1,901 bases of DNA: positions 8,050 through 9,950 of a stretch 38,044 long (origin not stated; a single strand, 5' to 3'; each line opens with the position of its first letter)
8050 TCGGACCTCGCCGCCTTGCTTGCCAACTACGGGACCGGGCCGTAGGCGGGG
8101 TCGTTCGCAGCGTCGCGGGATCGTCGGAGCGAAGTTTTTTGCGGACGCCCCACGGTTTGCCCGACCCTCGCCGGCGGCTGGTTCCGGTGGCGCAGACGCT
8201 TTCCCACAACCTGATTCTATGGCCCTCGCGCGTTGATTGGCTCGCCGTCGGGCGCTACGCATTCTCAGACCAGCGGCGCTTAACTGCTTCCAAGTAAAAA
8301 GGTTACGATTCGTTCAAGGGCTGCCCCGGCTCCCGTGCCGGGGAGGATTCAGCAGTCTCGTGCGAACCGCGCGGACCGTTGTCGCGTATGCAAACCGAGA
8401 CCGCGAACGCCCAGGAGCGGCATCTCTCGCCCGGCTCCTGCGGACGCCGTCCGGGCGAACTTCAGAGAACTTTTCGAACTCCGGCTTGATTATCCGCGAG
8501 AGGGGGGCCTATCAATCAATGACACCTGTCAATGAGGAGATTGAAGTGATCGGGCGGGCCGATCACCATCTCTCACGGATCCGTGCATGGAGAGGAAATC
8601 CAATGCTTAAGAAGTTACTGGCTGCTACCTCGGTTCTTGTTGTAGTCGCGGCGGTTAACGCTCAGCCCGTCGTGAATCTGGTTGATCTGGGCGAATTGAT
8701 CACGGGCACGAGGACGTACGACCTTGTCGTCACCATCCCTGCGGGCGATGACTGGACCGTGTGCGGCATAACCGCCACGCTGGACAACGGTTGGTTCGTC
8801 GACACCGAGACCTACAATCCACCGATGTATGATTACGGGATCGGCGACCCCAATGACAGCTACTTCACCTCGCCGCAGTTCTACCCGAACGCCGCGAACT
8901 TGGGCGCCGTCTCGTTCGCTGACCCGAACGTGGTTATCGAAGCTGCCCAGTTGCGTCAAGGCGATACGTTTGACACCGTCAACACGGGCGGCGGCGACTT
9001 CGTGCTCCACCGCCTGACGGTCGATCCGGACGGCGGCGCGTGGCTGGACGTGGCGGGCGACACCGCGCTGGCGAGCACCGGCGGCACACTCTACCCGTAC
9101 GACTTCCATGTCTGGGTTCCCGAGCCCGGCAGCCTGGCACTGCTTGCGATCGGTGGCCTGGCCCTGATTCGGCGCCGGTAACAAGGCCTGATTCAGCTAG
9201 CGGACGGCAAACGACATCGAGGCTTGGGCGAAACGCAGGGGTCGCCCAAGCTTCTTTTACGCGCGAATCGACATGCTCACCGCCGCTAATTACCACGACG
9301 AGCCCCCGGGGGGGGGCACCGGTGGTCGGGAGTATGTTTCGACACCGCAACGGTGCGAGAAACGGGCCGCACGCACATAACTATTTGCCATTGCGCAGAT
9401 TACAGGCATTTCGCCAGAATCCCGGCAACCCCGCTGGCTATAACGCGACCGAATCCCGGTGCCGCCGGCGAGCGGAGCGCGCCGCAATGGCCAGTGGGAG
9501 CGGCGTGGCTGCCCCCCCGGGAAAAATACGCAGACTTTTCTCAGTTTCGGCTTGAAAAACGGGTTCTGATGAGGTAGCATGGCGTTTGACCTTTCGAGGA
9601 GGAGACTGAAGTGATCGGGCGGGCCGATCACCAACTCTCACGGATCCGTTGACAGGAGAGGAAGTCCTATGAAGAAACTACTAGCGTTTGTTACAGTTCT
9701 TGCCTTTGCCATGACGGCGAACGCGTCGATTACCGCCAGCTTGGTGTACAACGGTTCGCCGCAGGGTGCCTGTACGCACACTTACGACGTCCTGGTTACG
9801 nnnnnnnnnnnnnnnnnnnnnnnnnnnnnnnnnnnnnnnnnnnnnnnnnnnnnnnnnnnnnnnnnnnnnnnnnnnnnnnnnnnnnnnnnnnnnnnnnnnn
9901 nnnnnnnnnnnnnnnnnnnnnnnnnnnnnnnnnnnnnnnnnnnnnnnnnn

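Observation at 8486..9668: Conserved 51-nt 5' leader (49/51 identical) in front of both PEP-CTERM genes: candidate cis-regulatory RNA or operator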

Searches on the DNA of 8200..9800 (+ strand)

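Call 4: search_rna_families(source=window, start=8200, end=9800, threshold=evalue, max_evalue=10, show_alignments=3)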
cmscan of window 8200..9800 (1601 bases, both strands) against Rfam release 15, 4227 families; matches with E-value up to 10: 1.
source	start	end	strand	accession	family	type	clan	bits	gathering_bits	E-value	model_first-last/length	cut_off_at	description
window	9214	9374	-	RF02230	sX11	Gene; sRNA;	-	19.9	70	0.54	1-138/138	no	Proteobacterial sRNA sX11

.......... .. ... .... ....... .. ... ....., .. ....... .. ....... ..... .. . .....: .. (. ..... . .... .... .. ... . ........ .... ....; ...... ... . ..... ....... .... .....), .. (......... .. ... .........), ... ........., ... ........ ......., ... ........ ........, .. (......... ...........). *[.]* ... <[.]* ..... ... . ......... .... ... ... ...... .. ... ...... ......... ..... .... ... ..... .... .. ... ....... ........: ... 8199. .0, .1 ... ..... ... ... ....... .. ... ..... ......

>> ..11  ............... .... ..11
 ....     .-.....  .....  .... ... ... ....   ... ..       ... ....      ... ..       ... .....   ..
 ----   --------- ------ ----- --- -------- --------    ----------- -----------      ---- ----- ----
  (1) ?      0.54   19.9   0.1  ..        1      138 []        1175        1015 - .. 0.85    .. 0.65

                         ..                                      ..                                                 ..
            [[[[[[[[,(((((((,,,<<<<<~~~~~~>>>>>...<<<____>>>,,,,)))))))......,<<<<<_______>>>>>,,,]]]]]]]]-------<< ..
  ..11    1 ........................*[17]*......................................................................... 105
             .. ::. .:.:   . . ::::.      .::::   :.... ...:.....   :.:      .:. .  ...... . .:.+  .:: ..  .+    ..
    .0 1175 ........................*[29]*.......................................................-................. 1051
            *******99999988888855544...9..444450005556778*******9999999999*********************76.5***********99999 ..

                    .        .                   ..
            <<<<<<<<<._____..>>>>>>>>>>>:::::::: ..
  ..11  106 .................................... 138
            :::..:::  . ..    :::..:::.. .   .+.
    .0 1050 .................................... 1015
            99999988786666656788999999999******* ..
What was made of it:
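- Tried and rejected: The weak sX11 hit at 9214-9374 on the minus strand (E = 0.54) is the terminator region and is a chance match (call 4).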

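Call 45: build_rna_model(alignment_id=A3, structure=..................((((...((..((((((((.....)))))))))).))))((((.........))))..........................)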
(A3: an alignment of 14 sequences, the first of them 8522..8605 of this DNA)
Model R1 built from alignment A3 (14 sequences, 100 columns); structure: as given.
model positions 86; base pairs 18; branch points 1; effective number of sequences 1.79; information 0.661 bits per position. Calibrated on 0.2 Mb of random sequence (short: E-values are rough).
structure used (alignment columns):
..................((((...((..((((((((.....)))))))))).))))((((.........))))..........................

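Call 46: search_with_rna_model(model_id=R1, sources=[window, L001, L003, L004, L008, L010, L013, L014, L015, L016, L017, L018, L019, L020, L021, L022, L023, L024, L026, L032], max_evalue=10, show_alignments=0)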
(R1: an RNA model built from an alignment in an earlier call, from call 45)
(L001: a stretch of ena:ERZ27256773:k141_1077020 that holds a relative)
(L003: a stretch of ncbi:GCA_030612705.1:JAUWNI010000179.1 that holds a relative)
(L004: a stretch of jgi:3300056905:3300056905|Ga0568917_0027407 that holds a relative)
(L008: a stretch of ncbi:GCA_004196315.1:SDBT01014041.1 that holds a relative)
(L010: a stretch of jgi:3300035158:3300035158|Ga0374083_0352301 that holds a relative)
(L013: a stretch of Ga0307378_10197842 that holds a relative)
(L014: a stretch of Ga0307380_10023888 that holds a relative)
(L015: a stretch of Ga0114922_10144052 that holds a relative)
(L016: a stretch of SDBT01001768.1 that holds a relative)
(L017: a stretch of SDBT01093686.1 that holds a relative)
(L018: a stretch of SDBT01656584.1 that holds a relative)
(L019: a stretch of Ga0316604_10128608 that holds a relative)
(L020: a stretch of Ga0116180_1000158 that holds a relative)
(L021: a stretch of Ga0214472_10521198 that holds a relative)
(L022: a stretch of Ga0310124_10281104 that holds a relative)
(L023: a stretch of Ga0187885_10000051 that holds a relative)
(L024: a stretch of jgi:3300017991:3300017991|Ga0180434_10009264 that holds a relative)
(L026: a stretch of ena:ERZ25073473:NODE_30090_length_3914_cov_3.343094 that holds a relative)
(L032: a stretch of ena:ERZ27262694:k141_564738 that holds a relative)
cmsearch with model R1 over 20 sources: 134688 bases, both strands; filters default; matches with E-value up to 10: 37.
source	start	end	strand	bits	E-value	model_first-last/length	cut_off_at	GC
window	9586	9671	+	104.5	4.2e-29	1-86/86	no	0.56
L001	3419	3504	+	104.5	4.2e-29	1-86/86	no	0.56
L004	3205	3290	+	104.5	4.2e-29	1-86/86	no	0.56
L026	187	272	+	104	6.2e-29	1-86/86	no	0.52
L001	2362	2446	+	103.7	7.3e-29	1-86/86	no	0.53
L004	2156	2240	+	103.7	7.3e-29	1-86/86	no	0.53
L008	3771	3856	+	103.6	8e-29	1-86/86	no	0.57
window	8521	8605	+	102.1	2.3e-28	1-86/86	no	0.54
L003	4802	4887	+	101.2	4.5e-28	1-86/86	no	0.55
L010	5919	6003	+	100.9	5.6e-28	1-86/86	no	0.58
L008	2614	2700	+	92.8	1.6e-25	1-86/86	no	0.54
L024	4914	5002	+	91.6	3.8e-25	1-86/86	no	0.48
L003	3538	3623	+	90.3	9.3e-25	1-86/86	no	0.51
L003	2488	2573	+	87.9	5e-24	1-86/86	no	0.57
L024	3931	4015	+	85.1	3.5e-23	1-86/86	no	0.52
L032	1920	2009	+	70.1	1.4e-18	1-86/86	no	0.5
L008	7216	7303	+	28.2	8.5e-06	1-86/86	no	0.58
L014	82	161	+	27.6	1.3e-05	1-86/86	no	0.55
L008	7923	8007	+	18.4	0.0083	1-86/86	no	0.58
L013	1566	1647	+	14.7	0.11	1-86/86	no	0.63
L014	2097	2178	+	14.7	0.11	1-86/86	no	0.63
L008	4664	4748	+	14.2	0.15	1-86/86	no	0.53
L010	10015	10075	+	11.4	1.2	1-86/86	no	0.67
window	8546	8566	-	11.3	1.2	26-46/86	no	0.71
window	9611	9631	-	11.3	1.2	26-46/86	no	0.71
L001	2387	2407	-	11.3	1.2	26-46/86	no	0.71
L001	3444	3464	-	11.3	1.2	26-46/86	no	0.71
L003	4827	4847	-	11.3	1.2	26-46/86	no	0.71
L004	2181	2201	-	11.3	1.2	26-46/86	no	0.71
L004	3230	3250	-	11.3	1.2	26-46/86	no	0.71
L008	2641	2661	-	11.3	1.2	26-46/86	no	0.71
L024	4940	4960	-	11.3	1.2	26-46/86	no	0.71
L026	212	232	-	11.3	1.2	26-46/86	no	0.71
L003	3563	3583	-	10.3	2.4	26-46/86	no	0.62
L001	7719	7745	+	8.8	7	22-48/86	no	0.7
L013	766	784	+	8.6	7.9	27-45/86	no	0.68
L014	1297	1315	+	8.6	7.9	27-45/86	no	0.68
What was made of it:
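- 8522..8602 (+): Leader a: predicted 5' UTR from about +1 to the start codon. Covariance model R1 scores 102 bits on 8521-8605 (call 46).
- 9586..9668 (+): Leader b: CCTTTC 9590-9595; P1a 9601-9604 with 9635-9638; P1 9611-9618 with 9624-9631 (loop 9619-9623); P2 9639-9650; SD 9655-9662. R1 scores 104.5 bits on 9586-9671 (call 46).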

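Call 55: search_with_rna_model(model_id=R1, sources=[L033, L035, L036, L034], max_evalue=10, show_alignments=3)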
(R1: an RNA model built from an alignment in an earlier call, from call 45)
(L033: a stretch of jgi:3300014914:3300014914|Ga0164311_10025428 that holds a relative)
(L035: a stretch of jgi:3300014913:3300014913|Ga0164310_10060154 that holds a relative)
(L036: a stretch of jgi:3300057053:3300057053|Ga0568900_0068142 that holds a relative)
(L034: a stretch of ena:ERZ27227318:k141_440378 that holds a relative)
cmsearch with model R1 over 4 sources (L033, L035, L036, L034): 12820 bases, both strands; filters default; matches with E-value up to 10: 6.
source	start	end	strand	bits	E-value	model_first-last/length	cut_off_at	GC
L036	3437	3521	+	99.9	1.1e-28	1-86/86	no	0.53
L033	750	838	+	88.7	2.8e-25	1-86/86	no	0.55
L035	94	182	+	88.7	2.8e-25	1-86/86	no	0.55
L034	750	838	+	88.7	2.8e-25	1-86/86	no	0.55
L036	3462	3482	-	11.3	0.12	26-46/86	no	0.71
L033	3207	3243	+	9.6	0.37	19-50/86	no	0.76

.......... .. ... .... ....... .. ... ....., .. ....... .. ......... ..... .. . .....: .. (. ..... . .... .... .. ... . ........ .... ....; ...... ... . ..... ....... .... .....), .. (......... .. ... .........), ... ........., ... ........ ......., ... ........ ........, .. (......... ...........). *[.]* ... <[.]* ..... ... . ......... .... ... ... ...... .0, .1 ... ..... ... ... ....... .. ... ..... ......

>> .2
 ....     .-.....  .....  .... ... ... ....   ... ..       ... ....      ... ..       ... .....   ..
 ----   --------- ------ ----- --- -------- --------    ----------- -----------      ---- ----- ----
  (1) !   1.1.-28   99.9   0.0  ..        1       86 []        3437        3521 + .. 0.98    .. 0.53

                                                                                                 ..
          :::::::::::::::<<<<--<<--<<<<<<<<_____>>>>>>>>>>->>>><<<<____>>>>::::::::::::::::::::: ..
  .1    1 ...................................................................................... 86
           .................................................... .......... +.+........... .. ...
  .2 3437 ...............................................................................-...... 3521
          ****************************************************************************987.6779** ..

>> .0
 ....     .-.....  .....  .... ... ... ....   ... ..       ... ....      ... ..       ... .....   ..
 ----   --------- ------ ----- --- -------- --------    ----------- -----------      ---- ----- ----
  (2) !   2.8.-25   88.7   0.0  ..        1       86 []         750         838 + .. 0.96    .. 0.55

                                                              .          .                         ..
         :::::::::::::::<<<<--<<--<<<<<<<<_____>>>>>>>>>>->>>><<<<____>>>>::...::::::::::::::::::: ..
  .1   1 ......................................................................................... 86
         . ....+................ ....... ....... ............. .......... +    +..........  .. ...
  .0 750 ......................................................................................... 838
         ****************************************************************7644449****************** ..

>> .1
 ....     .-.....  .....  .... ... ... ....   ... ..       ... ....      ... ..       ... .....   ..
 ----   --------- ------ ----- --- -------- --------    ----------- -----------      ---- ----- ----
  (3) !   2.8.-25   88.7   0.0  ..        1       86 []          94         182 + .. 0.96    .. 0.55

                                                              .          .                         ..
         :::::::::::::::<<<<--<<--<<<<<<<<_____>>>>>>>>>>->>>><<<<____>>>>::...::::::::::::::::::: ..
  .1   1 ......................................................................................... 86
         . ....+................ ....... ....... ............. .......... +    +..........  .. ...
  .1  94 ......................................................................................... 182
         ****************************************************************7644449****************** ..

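Call 62: search_with_rna_model(model_id=R1, sources=[window, L001, L003, L008, L010, L014, L024, L026, L032, L033, L036], max_evalue=0.2, make_alignment=true)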
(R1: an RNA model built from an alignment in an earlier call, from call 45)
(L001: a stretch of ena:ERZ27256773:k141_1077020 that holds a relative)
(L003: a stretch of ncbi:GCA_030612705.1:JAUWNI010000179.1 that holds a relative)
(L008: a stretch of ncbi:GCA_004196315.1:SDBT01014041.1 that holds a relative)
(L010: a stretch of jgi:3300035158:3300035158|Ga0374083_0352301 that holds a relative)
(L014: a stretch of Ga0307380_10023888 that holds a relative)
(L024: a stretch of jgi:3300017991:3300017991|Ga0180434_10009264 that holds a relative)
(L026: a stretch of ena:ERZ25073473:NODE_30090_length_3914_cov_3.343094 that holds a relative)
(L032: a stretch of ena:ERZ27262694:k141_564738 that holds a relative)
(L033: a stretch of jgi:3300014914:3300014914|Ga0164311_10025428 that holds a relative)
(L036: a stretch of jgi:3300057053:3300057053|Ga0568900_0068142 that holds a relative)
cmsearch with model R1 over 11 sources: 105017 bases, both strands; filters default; matches with E-value up to 0.2: 21.
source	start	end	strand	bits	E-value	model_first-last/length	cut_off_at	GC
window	9586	9671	+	104.5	3.3e-29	1-86/86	no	0.56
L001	3419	3504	+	104.5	3.3e-29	1-86/86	no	0.56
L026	187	272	+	104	4.8e-29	1-86/86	no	0.52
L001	2362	2446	+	103.7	5.7e-29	1-86/86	no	0.53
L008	3771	3856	+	103.6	6.2e-29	1-86/86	no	0.57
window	8521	8605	+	102.1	1.8e-28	1-86/86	no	0.54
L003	4802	4887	+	101.2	3.5e-28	1-86/86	no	0.55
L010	5919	6003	+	100.9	4.4e-28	1-86/86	no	0.58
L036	3437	3521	+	99.9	8.8e-28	1-86/86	no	0.53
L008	2614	2700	+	92.8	1.3e-25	1-86/86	no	0.54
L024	4914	5002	+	91.6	3e-25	1-86/86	no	0.48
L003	3538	3623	+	90.3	7.2e-25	1-86/86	no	0.51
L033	750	838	+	88.7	2.3e-24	1-86/86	no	0.55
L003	2488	2573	+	87.9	3.9e-24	1-86/86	no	0.57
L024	3931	4015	+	85.1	2.8e-23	1-86/86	no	0.52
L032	1920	2009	+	70.1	1.1e-18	1-86/86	no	0.5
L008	7216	7303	+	28.2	6.6e-06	1-86/86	no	0.58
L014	82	161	+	27.6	1e-05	1-86/86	no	0.55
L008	7923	8007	+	18.4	0.0065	1-86/86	no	0.58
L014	2097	2178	+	14.7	0.085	1-86/86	no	0.63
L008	4664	4748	+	14.2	0.12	1-86/86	no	0.53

Alignment A4: 21 matches aligned to the model, 99 columns, each read 5' to 3' on its own strand. Consensus structure (alignment columns), stored with it:
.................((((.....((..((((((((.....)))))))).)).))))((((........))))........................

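Call 76: search_rna_families(source=window, start=8505, end=8625, threshold=evalue, max_evalue=10, show_alignments=2)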
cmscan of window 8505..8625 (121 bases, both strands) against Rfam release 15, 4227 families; matches with E-value up to 10: 3.
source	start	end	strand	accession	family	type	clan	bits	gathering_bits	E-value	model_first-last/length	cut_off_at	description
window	8527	8582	+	RF01298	snoU25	Gene; snRNA; snoRNA; CD-box;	-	11.7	50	7.1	1-69/69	no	Small nucleolar RNA U25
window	8535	8613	+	RF02958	drum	Gene; sRNA;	-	11.5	43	4.8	1-112/112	no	drum RNA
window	8558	8603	+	RF01747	msiK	Cis-reg;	-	10.4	33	3.6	1-60/60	no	msiK RNA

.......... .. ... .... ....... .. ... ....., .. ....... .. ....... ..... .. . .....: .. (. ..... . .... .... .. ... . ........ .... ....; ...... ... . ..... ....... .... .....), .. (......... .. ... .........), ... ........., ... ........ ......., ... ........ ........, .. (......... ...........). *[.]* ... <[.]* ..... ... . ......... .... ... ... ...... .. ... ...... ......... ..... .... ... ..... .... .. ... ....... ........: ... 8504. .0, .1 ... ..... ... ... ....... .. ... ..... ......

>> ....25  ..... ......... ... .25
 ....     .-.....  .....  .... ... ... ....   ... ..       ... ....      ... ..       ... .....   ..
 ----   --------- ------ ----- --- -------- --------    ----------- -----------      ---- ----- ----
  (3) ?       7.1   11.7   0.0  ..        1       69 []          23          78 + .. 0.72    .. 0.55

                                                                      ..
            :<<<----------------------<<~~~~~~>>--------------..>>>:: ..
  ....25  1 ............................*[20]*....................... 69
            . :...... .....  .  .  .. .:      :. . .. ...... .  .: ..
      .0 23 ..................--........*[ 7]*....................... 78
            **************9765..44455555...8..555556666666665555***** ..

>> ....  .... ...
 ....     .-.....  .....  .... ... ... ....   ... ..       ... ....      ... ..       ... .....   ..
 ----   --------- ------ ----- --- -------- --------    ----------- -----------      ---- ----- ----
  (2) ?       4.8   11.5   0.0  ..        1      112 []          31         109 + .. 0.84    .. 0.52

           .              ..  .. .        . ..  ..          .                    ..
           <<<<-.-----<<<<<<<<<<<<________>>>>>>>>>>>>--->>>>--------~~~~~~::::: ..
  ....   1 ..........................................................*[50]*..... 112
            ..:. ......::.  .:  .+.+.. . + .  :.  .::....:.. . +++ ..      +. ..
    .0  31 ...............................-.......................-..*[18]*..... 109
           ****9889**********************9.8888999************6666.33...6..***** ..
